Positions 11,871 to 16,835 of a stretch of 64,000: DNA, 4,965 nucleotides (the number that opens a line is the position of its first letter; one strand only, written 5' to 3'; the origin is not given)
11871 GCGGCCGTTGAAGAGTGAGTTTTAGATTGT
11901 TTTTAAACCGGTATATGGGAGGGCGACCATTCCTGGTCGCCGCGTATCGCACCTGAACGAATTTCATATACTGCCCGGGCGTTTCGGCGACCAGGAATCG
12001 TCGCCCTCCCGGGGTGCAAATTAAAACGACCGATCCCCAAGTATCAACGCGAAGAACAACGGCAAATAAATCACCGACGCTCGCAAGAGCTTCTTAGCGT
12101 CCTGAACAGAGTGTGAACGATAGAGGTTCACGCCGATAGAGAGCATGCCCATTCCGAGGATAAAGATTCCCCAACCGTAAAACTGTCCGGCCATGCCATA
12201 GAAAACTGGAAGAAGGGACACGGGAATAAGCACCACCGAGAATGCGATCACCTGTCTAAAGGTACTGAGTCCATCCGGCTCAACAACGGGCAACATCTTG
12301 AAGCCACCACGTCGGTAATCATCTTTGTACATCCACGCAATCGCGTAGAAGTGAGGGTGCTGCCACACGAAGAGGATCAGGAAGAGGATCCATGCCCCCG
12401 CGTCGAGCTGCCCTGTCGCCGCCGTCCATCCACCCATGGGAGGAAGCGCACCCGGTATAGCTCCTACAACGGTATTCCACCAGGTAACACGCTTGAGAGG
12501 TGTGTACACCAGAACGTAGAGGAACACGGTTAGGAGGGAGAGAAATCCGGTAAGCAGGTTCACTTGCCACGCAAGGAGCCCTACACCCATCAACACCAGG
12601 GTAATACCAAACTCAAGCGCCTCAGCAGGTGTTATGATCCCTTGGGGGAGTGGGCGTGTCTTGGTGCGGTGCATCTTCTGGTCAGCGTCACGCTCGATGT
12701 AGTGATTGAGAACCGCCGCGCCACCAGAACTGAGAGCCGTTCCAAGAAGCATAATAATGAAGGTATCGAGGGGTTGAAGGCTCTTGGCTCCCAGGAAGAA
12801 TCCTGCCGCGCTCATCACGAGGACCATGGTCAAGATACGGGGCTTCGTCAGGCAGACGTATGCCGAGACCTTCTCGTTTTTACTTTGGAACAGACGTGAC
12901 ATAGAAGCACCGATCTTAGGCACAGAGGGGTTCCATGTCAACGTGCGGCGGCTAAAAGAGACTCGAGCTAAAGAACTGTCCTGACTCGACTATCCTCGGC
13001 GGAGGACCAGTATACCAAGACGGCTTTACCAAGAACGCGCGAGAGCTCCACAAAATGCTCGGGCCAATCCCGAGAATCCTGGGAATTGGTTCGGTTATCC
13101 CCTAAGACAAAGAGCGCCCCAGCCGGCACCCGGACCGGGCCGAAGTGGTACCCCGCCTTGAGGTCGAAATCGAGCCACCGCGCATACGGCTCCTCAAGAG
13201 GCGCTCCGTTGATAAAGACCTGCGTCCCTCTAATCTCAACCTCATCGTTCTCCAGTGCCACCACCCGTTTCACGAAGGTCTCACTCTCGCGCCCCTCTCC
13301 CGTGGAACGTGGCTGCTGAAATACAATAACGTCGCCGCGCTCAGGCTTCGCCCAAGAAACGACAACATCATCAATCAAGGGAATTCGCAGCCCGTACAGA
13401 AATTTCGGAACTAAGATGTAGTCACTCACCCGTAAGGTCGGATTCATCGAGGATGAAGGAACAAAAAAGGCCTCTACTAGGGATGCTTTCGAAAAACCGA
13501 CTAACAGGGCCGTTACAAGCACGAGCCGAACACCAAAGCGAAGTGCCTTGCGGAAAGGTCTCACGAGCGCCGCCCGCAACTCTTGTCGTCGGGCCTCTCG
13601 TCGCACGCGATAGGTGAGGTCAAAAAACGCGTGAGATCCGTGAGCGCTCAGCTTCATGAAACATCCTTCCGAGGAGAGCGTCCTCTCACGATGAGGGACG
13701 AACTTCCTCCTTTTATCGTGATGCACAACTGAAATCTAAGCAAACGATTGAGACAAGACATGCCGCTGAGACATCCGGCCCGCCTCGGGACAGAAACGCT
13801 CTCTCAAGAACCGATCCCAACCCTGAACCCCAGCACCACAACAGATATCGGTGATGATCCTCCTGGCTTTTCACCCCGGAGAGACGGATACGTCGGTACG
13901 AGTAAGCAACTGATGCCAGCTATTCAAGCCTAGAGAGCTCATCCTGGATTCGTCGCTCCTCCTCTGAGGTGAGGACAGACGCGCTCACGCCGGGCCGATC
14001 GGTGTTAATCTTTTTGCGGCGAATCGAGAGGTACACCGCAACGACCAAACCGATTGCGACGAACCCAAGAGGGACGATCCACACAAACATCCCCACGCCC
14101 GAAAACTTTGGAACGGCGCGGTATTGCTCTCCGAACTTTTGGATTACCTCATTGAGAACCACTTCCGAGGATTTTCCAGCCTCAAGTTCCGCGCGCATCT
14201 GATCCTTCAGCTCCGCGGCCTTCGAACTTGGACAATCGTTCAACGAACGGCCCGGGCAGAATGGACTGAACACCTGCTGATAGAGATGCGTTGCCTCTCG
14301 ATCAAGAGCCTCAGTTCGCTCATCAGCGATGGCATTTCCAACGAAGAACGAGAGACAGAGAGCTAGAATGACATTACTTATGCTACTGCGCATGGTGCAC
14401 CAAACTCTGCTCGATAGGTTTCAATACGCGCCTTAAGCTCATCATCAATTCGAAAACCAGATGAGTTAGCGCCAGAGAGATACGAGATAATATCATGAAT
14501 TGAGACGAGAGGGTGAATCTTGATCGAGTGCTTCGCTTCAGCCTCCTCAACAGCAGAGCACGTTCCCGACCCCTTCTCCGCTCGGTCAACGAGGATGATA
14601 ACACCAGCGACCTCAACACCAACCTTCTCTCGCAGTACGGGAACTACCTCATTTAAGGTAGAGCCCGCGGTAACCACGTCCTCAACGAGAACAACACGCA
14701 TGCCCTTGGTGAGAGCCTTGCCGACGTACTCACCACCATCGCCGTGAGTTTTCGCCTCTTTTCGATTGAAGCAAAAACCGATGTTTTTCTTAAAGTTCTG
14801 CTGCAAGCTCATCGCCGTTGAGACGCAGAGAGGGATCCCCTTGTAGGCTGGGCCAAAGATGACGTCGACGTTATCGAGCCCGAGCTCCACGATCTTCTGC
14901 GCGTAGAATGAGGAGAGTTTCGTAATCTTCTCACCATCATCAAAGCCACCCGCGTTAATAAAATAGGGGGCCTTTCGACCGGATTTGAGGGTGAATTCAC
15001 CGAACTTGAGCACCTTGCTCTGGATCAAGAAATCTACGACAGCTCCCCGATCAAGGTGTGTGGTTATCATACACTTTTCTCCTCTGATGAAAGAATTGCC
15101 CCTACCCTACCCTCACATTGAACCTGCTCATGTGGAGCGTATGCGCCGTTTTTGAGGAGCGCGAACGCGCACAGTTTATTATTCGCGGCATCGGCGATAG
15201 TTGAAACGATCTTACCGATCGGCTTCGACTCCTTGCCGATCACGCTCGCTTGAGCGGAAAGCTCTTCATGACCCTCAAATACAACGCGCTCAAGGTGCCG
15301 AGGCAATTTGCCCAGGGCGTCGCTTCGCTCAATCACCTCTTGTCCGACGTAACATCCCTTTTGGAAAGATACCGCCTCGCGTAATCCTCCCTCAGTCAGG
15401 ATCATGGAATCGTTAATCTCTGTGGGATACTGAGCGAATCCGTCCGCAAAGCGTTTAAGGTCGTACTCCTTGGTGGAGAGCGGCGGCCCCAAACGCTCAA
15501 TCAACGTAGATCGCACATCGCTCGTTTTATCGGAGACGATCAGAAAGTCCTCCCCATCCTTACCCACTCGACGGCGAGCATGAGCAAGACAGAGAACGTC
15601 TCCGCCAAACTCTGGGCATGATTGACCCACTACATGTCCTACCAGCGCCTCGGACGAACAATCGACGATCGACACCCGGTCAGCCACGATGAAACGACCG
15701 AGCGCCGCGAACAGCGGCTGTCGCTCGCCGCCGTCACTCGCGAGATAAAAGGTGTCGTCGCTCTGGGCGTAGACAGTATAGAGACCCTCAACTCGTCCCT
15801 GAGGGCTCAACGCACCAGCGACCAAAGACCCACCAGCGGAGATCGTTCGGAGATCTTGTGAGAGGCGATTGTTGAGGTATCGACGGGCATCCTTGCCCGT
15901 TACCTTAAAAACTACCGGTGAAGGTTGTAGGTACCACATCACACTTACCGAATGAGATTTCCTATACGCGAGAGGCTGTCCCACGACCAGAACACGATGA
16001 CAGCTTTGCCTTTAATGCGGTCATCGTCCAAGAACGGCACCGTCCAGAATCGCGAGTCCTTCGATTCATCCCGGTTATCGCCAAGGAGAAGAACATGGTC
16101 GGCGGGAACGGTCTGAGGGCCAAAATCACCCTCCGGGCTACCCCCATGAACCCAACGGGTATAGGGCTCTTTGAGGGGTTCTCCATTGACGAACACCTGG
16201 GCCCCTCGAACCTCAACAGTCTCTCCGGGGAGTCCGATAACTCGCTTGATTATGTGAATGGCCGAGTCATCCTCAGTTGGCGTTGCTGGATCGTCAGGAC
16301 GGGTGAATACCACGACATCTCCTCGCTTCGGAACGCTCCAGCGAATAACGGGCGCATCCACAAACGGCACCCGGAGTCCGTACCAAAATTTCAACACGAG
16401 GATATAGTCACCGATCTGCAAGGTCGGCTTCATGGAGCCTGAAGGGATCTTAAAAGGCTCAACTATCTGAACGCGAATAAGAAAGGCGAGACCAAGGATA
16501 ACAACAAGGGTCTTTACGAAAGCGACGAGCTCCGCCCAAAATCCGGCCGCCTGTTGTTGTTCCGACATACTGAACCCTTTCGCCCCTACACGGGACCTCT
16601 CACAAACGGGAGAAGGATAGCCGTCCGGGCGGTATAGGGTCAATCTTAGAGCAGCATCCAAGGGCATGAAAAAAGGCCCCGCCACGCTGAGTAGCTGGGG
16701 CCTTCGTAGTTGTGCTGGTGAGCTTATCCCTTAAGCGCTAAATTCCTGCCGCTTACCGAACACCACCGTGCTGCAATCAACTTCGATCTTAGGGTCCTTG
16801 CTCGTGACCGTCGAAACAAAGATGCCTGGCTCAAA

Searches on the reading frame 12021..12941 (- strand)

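Call 7: search_protein_families(library=pfam, proteins=[window:12021-12941:-], max_evalue=0.01)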
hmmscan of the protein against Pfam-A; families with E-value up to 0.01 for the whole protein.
window:12021-12941:- (306 aa): 1 family
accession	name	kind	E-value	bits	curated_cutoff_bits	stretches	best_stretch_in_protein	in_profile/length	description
PF01040.23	UbiA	-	1.3e-62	211.8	34.2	1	41-286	2-244/250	UbiA prenyltransferase family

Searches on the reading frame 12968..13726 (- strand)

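Call 7: search_protein_families(library=pfam, proteins=[window:12968-13726:-], max_evalue=0.01)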
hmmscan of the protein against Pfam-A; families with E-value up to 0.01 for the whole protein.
window:12968-13726:- (252 aa): 1 family
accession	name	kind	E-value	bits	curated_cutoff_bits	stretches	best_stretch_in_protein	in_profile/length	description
PF10502.14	Peptidase_S26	-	8.9e-39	133.6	22.9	1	67-240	6-168/168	Signal peptidase, peptidase S26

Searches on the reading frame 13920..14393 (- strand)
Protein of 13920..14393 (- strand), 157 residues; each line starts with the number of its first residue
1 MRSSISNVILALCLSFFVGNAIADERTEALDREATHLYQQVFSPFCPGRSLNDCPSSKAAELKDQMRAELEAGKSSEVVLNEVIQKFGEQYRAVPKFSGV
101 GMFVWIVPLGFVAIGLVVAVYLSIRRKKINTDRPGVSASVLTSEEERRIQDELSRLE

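Call 7: search_protein_families(library=pfam, proteins=[window:13920-14393:-], max_evalue=0.01)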
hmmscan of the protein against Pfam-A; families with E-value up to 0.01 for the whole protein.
window:13920-14393:- (157 aa): 1 family
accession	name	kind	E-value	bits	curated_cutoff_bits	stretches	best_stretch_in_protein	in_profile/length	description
PF03918.19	CcmH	-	1.4e-18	66.9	25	1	11-151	6-141/143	Cytochrome C biogenesis protein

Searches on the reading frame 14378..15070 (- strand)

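Call 7: search_protein_families(library=pfam, proteins=[window:14378-15070:-], max_evalue=0.01)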
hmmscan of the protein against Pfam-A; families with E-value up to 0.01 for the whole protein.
window:14378-15070:- (230 aa): 2 families
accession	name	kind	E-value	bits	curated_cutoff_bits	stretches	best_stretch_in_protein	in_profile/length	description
PF00156.33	Pribosyltran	-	2.2e-16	60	26.3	1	45-166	7-129/158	Phosphoribosyl transferase domain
PF15609.12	PRTase_2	-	0.007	16.4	28.8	1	119-186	115-180/188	Phosphoribosyl transferase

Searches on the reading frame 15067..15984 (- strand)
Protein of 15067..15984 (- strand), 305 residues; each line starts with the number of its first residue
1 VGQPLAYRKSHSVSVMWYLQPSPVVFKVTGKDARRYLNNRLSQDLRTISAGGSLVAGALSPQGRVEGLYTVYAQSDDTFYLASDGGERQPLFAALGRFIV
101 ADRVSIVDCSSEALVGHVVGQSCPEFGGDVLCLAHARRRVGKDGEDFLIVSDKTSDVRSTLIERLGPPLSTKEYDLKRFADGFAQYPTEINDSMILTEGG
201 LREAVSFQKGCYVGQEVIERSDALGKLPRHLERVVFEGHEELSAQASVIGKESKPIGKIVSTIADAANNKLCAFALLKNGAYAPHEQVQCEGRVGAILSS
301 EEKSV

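Call 7: search_protein_families(library=pfam, proteins=[window:15067-15984:-], max_evalue=0.01)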
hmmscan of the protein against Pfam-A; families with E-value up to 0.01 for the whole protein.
window:15067-15984:- (305 aa): 1 family
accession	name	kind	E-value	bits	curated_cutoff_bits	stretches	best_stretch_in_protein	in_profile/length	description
PF01571.26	GCV_T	-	2.3e-10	40.6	25.6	1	26-120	51-145/255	Aminomethyltransferase folate-binding domain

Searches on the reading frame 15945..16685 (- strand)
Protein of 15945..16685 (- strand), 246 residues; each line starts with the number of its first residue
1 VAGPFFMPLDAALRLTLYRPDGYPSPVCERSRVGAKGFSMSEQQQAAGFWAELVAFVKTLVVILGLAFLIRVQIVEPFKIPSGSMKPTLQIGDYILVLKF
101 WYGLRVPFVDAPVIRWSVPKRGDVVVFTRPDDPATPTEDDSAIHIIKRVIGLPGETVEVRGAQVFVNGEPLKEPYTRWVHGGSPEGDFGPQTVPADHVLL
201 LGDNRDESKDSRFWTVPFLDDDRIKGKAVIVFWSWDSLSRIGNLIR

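Call 7: search_protein_families(library=pfam, proteins=[window:15945-16685:-], max_evalue=0.01)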
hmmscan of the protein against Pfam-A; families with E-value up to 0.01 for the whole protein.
window:15945-16685:- (246 aa): 1 family
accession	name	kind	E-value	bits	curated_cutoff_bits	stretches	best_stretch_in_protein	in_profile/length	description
PF10502.14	Peptidase_S26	-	3.7e-46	157.6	22.9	1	55-233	3-168/168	Signal peptidase, peptidase S26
